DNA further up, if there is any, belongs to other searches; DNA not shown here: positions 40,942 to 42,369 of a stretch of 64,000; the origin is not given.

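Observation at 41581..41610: Histidine-kinase-like protein with Gly in place of the phospho-accepting His but an intact ATP-binding domain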

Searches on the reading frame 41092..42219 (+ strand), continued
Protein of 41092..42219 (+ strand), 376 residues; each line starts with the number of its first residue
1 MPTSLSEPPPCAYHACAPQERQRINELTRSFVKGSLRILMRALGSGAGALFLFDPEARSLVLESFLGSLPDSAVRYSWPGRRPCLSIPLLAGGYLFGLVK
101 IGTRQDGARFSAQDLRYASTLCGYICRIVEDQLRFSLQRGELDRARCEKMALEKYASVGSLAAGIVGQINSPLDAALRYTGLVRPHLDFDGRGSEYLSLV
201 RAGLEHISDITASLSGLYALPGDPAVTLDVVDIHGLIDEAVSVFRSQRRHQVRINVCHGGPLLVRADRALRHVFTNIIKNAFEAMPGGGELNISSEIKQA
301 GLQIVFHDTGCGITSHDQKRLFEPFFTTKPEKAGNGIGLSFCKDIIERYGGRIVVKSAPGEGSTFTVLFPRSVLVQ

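Call 12: find_encoding_contigs(protein=P0017, flank=8000, max_places=2)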
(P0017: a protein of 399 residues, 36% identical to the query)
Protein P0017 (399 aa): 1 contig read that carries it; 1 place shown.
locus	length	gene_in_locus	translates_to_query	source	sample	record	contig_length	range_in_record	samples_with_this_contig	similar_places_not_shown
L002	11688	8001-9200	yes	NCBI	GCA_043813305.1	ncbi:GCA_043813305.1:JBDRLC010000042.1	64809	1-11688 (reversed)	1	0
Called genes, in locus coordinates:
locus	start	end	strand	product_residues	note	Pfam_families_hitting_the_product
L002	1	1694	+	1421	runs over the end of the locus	PF01833:TIG (weak), PF00041:fn3, PF05345:He_PIG, PF17892:Cadherin_5 (weak), PF17963:Big_9, PF18911:PKD_4 (weak), PF00801:PKD (weak), PF18911:PKD_4, +2 more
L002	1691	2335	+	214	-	PF13180:PDZ_2 (weak), PF00595:PDZ (weak), PF17820:PDZ_6 (weak)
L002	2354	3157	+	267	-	PF00072:Response_reg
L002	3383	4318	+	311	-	PF02397:Bac_transf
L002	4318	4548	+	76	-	PF07589:PEP_exosort_dom (weak)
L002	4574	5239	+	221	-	-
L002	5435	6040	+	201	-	PF07589:PEP_exosort_dom (weak)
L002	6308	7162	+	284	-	-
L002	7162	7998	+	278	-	PF12921:ATP13 (faint), PF13428:TPR_14 (faint), PF14559:TPR_19 (faint), PF13174:TPR_6 (faint), PF12895:ANAPC3 (faint), PF07719:TPR_2 (faint), PF13424:TPR_12 (faint), PF13432:TPR_16 (faint), +1 more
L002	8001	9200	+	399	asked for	PF13492:GAF_3, PF01590:GAF, PF13185:GAF_2, PF00512:HisKA, PF02518:HATPase_c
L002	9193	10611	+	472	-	PF00072:Response_reg, PF00158:Sigma54_activat, PF13191:AAA_16 (weak), PF14532:Sigma54_activ_2, PF00004:AAA, PF07728:AAA_5, PF25601:AAA_lid_14, PF02954:HTH_8, +1 more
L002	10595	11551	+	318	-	PF10114:PocR, PF01590:GAF, PF13185:GAF_2, PF13492:GAF_3 (weak)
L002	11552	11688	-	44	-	PF04552:Sigma54_DBD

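Call 13: find_encoding_contigs(protein=P0013, flank=8000, max_places=2)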
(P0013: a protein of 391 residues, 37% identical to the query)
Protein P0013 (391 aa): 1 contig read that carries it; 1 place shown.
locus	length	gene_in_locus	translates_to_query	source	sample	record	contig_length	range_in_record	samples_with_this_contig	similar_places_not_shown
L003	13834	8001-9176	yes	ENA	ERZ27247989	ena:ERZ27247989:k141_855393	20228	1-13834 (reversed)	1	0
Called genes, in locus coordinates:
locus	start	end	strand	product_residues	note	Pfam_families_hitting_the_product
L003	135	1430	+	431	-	PF11104:PilM_2, PF05137:PilN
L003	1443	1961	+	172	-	PF04350:PilO (weak)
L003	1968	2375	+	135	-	-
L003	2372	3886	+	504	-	PF07660:STN (weak), PF03958:Secretin_N, PF00263:Secretin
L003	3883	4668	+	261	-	-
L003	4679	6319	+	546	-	PF05157:MshEN, PF00437:T2SSE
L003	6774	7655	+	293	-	PF02397:Bac_transf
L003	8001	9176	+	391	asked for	PF01590:GAF, PF13185:GAF_2, PF13492:GAF_3, PF00512:HisKA, PF02518:HATPase_c, PF14501:HATPase_c_5 (faint)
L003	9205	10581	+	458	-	PF00072:Response_reg, PF20030:bpMoxR (weak), PF00158:Sigma54_activat, PF14532:Sigma54_activ_2, PF00004:AAA, PF07728:AAA_5, PF25601:AAA_lid_14, PF02954:HTH_8, +1 more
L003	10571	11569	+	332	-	PF10114:PocR, PF01590:GAF, PF13185:GAF_2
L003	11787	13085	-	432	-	PF00309:Sigma54_AID, PF04963:Sigma54_CBD, PF04552:Sigma54_DBD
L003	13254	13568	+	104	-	PF02001:DUF134, PF04545:Sigma70_r4, PF08281:Sigma70_r4_2 (weak)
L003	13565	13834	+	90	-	?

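Call 14: find_encoding_contigs(protein=P0026, flank=8000, max_places=2)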
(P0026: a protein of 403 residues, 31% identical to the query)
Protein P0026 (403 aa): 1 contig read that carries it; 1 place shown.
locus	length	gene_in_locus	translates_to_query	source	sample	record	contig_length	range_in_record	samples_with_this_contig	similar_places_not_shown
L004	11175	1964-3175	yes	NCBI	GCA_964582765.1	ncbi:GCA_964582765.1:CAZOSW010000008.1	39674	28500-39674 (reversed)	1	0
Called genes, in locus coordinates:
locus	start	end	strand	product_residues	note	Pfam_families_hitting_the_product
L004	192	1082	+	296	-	-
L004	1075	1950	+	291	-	PF13174:TPR_6 (faint), PF13428:TPR_14 (faint), PF14559:TPR_19 (faint), PF07719:TPR_2 (faint), PF13525:YfiO (weak)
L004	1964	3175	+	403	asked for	PF01590:GAF, PF13185:GAF_2, PF13492:GAF_3, PF00512:HisKA, PF02518:HATPase_c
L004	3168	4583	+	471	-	PF00072:Response_reg, PF00158:Sigma54_activat, PF14532:Sigma54_activ_2, PF00004:AAA, PF07724:AAA_2 (faint), PF07728:AAA_5, PF25601:AAA_lid_14, PF02954:HTH_8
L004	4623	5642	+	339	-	PF10114:PocR, PF01590:GAF, PF13185:GAF_2, PF13492:GAF_3 (weak)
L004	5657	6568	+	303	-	PF04893:Yip1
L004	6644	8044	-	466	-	PF00309:Sigma54_AID, PF04963:Sigma54_CBD, PF04552:Sigma54_DBD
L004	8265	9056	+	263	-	PF07589:PEP_exosort_dom (weak)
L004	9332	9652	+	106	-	PF02001:DUF134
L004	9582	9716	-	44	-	-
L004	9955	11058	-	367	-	PF00817:IMS, PF11799:IMS_C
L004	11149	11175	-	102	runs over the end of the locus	-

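Call 15: find_encoding_contigs(protein=P0002, flank=8000, max_places=2)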
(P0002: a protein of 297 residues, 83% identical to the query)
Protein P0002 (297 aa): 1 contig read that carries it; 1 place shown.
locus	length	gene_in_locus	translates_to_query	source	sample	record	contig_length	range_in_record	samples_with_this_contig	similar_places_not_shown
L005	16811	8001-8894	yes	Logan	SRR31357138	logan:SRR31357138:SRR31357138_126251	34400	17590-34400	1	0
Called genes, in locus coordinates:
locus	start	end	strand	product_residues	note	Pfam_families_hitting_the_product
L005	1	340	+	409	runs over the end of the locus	PF00483:NTP_transferase, PF24894:Hexapep_GlmU, PF25084:LbH_EIF2B (weak), PF25087:GMPPB_C (faint), PF25247:LbH_GLGC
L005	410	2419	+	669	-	PF00343:Phosphorylase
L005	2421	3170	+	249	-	PF01476:LysM, PF01510:Amidase_2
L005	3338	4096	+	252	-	PF00072:Response_reg, PF00165:HTH_AraC (weak), PF12833:HTH_18, PF00165:HTH_AraC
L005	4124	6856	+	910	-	PF00989:PAS (weak), PF00989:PAS, PF08447:PAS_3, PF00989:PAS, PF08448:PAS_4, PF13426:PAS_9, PF00512:HisKA, PF02518:HATPase_c, +3 more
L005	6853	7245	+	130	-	PF00072:Response_reg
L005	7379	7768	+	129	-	PF00072:Response_reg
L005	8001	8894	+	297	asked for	PF02518:HATPase_c, PF14501:HATPase_c_5 (weak)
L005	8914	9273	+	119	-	PF00072:Response_reg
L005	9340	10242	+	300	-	PF00072:Response_reg, PF00990:GGDEF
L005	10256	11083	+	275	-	PF12146:Hydrolase_4, PF00561:Abhydrolase_1, PF12697:Abhydrolase_6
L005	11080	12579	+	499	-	PF00370:FGGY_N, PF02782:FGGY_C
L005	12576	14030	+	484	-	PF00070:Pyr_redox (faint), PF01266:DAO, PF07992:Pyr_redox_2 (faint), PF04324:Fer2_BFD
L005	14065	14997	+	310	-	PF00890:FAD_binding_2 (faint), PF07992:Pyr_redox_2, PF13738:Pyr_redox_3 (weak)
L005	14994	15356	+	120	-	PF07892:DUF1667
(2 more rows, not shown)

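Call 29: search_protein_representatives(alignment_id=A2)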
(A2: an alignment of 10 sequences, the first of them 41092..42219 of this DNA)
Query: 10 sequences, 373 profile positions. Proteins with E-value up to 0.001 (for the whole library): 1631138; up to 1e-10: 935577; up to 1e-30: 19916. The best 150 are listed.
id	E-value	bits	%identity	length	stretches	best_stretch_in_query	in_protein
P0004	2.5e-196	668.3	-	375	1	3-373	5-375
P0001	2.3e-153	526.9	-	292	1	83-373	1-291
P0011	3.3e-101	355.3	-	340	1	20-329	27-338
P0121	4.1e-98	345.1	-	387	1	19-372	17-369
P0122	1.4e-97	343.4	-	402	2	70-372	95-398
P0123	4.7e-96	338.4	-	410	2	71-372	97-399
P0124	2.7e-93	329.3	-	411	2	58-370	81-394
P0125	3.8e-84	299.2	-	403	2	53-373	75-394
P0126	5.7e-83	295.3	-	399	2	79-368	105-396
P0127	2.7e-80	286.5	-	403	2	75-370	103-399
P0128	6.1e-80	285.3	-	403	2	78-368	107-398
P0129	7.8e-80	285.0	-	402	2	78-370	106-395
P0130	8.3e-80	284.9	-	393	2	71-368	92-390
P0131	1.2e-75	271.2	-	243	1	137-372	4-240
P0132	2.0e-75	270.5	-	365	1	22-368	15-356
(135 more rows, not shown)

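Call 31: find_related_loci(query=A2, collection=genome_contigs, flank=8000)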
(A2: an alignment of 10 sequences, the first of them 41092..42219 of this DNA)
Query A2 (376 aa) in genome_contigs; peptide patterns used: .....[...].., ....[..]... (x = any residue, [..] = any of these).
600 stretches matched a pattern (row limit reached: there are more); 598 encode a relative of the query (tblastn E <= 1e-3); the best 80 are kept; 80 distinct loci.
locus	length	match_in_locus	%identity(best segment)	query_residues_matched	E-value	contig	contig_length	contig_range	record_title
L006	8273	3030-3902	32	82-370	2e-36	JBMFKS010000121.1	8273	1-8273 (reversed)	MAG: Anaerolineae bacterium isolate KM4336-29 NODE_122_length_8273_cov_8.188629, whole genome shotgun sequence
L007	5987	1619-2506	33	82-369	1e-33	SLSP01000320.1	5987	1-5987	MAG: Thermoflexales bacterium isolate CSSed165cm_611 CSSed16-5cm-64275, whole genome shotgun sequence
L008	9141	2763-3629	33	84-370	1e-32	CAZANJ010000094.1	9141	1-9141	MAG TPA_asm: uncultured Anaerolineales bacterium isolate binchicken_co8_337 genome assembly, contig: NODE_14732_length_9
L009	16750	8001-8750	32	123-370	4e-32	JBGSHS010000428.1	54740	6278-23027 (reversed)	MAG: Pirellulaceae bacterium isolate JTS-AC110 k141_480091, whole genome shotgun sequence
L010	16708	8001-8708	34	139-370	6e-32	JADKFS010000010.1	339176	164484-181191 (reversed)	MAG: Candidatus Ribeiella danica isolate Ribe_BAT3C.183 tig00002914-10-3377340, whole genome shotgun sequence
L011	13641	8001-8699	33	141-373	3e-31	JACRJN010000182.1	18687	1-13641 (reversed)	MAG: Candidatus Schekmanbacteria bacterium isolate NC_groundwater_1830_Pr3_B-0.1um_47_19 SR-2_scaffold_141_3977589, whol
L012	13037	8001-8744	35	130-370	4e-30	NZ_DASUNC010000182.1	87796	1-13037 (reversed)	MAG: Archangium sp. isolate SMAG_U1589 k141_1836658, whole genome shotgun sequence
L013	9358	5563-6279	33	141-370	5e-30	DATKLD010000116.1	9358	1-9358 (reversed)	MAG TPA_asm: Terriglobales bacterium isolate SMAG_U14676 k141_2263175, whole genome shotgun sequence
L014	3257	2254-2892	34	158-370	9e-29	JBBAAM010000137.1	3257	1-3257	MAG: Melioribacteraceae bacterium isolate SO_2017_GW3_42 scaffold_13909_c1_OW296A_2017, whole genome shotgun sequence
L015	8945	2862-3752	31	84-373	2e-28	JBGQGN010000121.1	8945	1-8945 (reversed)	MAG: Candidatus Methylomirabilia bacterium isolate OBJ2_061818_090_27 k141_474392_length_8945_cov_12.2107, whole genome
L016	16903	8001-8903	29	78-375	2e-28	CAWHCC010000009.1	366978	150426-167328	MAG: uncultured Chloroflexia bacterium isolate MFD03804.bin.1.193 genome assembly, contig: contig_7993, whole genome sho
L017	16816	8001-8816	30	126-372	3e-28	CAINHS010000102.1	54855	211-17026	MAG: uncultured beta proteobacterium isolate Day6-2_bin-321 genome assembly, contig: bin-321:102/151, whole genome shotg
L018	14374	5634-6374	30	141-372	8e-28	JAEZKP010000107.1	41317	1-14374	MAG: Fibrobacteres bacterium isolate OH_CDB_35 k127_1693231, whole genome shotgun sequence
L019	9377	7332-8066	32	132-370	1e-27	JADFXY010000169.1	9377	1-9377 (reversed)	MAG: Deltaproteobacteria bacterium isolate nDJH2bin9 nDJH2_bin9_NODE_169_length_9377_cov_5.880216, whole genome shotgun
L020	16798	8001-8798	30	140-370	2e-27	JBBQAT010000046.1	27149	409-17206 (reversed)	MAG: Burkholderiales bacterium isolate Co_metawrap_1439 Cmw_1439_k141_7523617_length_27149_cov_18.9973, whole genome sho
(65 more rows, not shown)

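Call 32: predict_structure(alignment_id=A1)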
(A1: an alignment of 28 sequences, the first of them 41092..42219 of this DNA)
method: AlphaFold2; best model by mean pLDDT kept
length: 376 residues; sequences in the alignment: 28
mean_pLDDT: 79.1   pTM: 0.55
mean pLDDT of the five models: 79.1, 78.8, 78.3, 76.4, 75.8
residues with pLDDT >= 90: 142; 70-90: 139; 50-70: 55; < 50: 40
segments of 3 or more residues with pLDDT < 50: 1-21, 69-81, 221-226
pLDDT, mean of each block of 10 residues (from residue 1): 33 36 78 93 92 88 79 39 82 90 88 93 93 86 80 67 64 74 69 75 72 63 55 93 75 89 89 91 90 94 96 89 78 70 87 93 96 87
secondary structure, 60 per line:
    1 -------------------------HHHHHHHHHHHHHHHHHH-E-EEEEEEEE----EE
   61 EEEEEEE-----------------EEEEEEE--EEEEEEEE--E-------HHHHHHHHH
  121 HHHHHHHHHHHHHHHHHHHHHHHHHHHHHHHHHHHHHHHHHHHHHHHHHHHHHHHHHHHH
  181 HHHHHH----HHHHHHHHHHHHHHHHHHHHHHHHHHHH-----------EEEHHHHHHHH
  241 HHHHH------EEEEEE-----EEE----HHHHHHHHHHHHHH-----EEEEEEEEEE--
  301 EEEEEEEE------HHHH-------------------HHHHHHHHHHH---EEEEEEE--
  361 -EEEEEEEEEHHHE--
elements in order: H26-43 E47-54 E59-67 E85-91 E94-101 H112-186 H191-218 E230-232 H233-245 E252-257 E263-265 H270-283 E289-298 E301-308 H315-318 H338-348 E352-358 E362-370

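Call 33: find_encoding_contigs(protein=P0121, flank=8000, max_places=2)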
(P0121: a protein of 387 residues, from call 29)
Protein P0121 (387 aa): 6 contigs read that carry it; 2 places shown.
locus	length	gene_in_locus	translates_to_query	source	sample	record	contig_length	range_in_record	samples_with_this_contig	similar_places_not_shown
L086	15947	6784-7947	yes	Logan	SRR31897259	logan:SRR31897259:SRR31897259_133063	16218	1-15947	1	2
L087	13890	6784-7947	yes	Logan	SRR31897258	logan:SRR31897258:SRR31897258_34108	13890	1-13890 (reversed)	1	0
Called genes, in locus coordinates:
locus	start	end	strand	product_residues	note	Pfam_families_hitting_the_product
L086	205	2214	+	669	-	PF00343:Phosphorylase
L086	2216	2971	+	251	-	PF01476:LysM, PF01510:Amidase_2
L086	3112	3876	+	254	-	PF00072:Response_reg, PF00165:HTH_AraC, PF12833:HTH_18, PF00165:HTH_AraC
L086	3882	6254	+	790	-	PF13426:PAS_9 (weak), PF08447:PAS_3, PF00989:PAS, PF08448:PAS_4, PF13188:PAS_8 (weak), PF13426:PAS_9 (weak), PF00512:HisKA, PF02518:HATPase_c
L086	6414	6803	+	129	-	PF00072:Response_reg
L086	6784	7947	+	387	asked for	PF02518:HATPase_c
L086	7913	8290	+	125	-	PF00072:Response_reg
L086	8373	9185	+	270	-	PF00561:Abhydrolase_1, PF12146:Hydrolase_4, PF12697:Abhydrolase_6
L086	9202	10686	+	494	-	PF00370:FGGY_N, PF02782:FGGY_C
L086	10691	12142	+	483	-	PF00070:Pyr_redox (faint), PF01266:DAO, PF07992:Pyr_redox_2 (faint), PF04324:Fer2_BFD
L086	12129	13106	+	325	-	PF00070:Pyr_redox (faint), PF00890:FAD_binding_2 (faint), PF01494:FAD_binding_3 (faint), PF03486:HI0933_like (faint), PF07992:Pyr_redox_2, PF12831:FAD_oxidored, PF13450:NAD_binding_8 (weak), PF13738:Pyr_redox_3 (weak)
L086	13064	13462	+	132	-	PF07892:DUF1667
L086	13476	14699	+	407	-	PF07690:MFS_1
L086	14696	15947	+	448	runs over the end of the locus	-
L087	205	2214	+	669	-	PF00343:Phosphorylase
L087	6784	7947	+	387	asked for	PF02518:HATPase_c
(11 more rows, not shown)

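Call 34: find_encoding_contigs(protein=P0132, flank=8000, max_places=2)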
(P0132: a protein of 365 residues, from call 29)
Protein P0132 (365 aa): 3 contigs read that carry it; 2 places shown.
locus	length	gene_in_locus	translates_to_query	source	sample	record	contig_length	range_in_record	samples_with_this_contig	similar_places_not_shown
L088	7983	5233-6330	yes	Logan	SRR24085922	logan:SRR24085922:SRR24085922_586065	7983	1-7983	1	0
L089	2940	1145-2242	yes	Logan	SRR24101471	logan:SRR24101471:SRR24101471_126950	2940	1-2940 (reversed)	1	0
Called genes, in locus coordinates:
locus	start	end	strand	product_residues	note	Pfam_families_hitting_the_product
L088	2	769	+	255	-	?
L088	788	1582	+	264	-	PF00072:Response_reg, PF00165:HTH_AraC (weak), PF12833:HTH_18, PF00165:HTH_AraC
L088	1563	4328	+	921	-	PF00989:PAS (weak), PF00989:PAS, PF08448:PAS_4, PF13426:PAS_9, PF00989:PAS (weak), PF08448:PAS_4, PF00512:HisKA, PF02518:HATPase_c, +4 more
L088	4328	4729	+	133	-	PF00072:Response_reg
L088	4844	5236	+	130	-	PF00072:Response_reg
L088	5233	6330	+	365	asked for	PF02518:HATPase_c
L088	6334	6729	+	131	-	PF00072:Response_reg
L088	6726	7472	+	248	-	PF05359:DUF748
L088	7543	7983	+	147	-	?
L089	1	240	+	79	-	?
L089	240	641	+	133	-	PF00072:Response_reg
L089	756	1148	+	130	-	PF00072:Response_reg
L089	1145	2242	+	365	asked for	PF02518:HATPase_c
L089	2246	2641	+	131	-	PF00072:Response_reg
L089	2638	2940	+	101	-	?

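Call 35: find_encoding_contigs(protein=P0124, flank=8000, max_places=2)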
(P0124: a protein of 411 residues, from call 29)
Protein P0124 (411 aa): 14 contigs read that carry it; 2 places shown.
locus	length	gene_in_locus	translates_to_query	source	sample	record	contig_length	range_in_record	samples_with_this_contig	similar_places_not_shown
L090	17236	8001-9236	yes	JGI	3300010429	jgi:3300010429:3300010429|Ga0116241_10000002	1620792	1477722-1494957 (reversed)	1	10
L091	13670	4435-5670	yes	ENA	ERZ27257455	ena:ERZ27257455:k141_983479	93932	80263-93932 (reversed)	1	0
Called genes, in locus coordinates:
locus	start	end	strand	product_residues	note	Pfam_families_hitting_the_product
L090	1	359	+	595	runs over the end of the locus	PF00989:PAS (weak), PF08448:PAS_4, PF13426:PAS_9 (weak), PF08447:PAS_3 (weak), PF13426:PAS_9 (weak), PF07568:HisKA_2, PF13581:HATPase_c_2, PF02518:HATPase_c, +1 more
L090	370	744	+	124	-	PF00072:Response_reg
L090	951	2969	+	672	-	PF00343:Phosphorylase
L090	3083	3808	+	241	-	PF00072:Response_reg, PF00165:HTH_AraC (weak), PF12833:HTH_18, PF00165:HTH_AraC (weak)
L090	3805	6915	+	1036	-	PF00989:PAS, PF08448:PAS_4, PF13426:PAS_9, PF00989:PAS, PF08447:PAS_3, PF08448:PAS_4, PF13426:PAS_9, PF08448:PAS_4, +16 more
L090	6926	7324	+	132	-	PF00072:Response_reg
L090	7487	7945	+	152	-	PF00072:Response_reg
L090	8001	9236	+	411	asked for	PF13185:GAF_2, PF13492:GAF_3 (weak), PF01590:GAF, PF02518:HATPase_c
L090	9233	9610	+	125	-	PF00072:Response_reg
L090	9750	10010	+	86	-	-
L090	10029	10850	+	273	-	PF00561:Abhydrolase_1, PF12146:Hydrolase_4, PF12697:Abhydrolase_6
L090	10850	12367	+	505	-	PF00370:FGGY_N, PF02782:FGGY_C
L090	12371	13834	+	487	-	PF00070:Pyr_redox (faint), PF01266:DAO, PF03486:HI0933_like (faint), PF07992:Pyr_redox_2 (faint), PF13738:Pyr_redox_3 (faint), PF04324:Fer2_BFD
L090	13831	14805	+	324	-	PF00070:Pyr_redox (faint), PF00890:FAD_binding_2 (weak), PF01134:GIDA (faint), PF01494:FAD_binding_3 (faint), PF07992:Pyr_redox_2, PF12831:FAD_oxidored, PF13450:NAD_binding_8 (weak), PF13738:Pyr_redox_3, +1 more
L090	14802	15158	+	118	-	PF07892:DUF1667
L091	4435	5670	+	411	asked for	PF13185:GAF_2, PF13492:GAF_3 (weak), PF01590:GAF, PF02518:HATPase_c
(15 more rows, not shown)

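Call 37: find_encoding_contigs(protein=P0123, flank=8000, max_places=2)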
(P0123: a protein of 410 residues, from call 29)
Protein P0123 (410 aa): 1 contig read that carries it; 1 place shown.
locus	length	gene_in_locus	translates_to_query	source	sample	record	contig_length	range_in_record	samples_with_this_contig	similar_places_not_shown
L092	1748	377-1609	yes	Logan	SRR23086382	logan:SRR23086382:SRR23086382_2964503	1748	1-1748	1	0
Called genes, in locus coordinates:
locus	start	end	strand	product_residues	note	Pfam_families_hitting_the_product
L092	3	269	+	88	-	?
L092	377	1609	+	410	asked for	PF13185:GAF_2, PF01590:GAF, PF13492:GAF_3 (weak), PF00512:HisKA (weak), PF02518:HATPase_c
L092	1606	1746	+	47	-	?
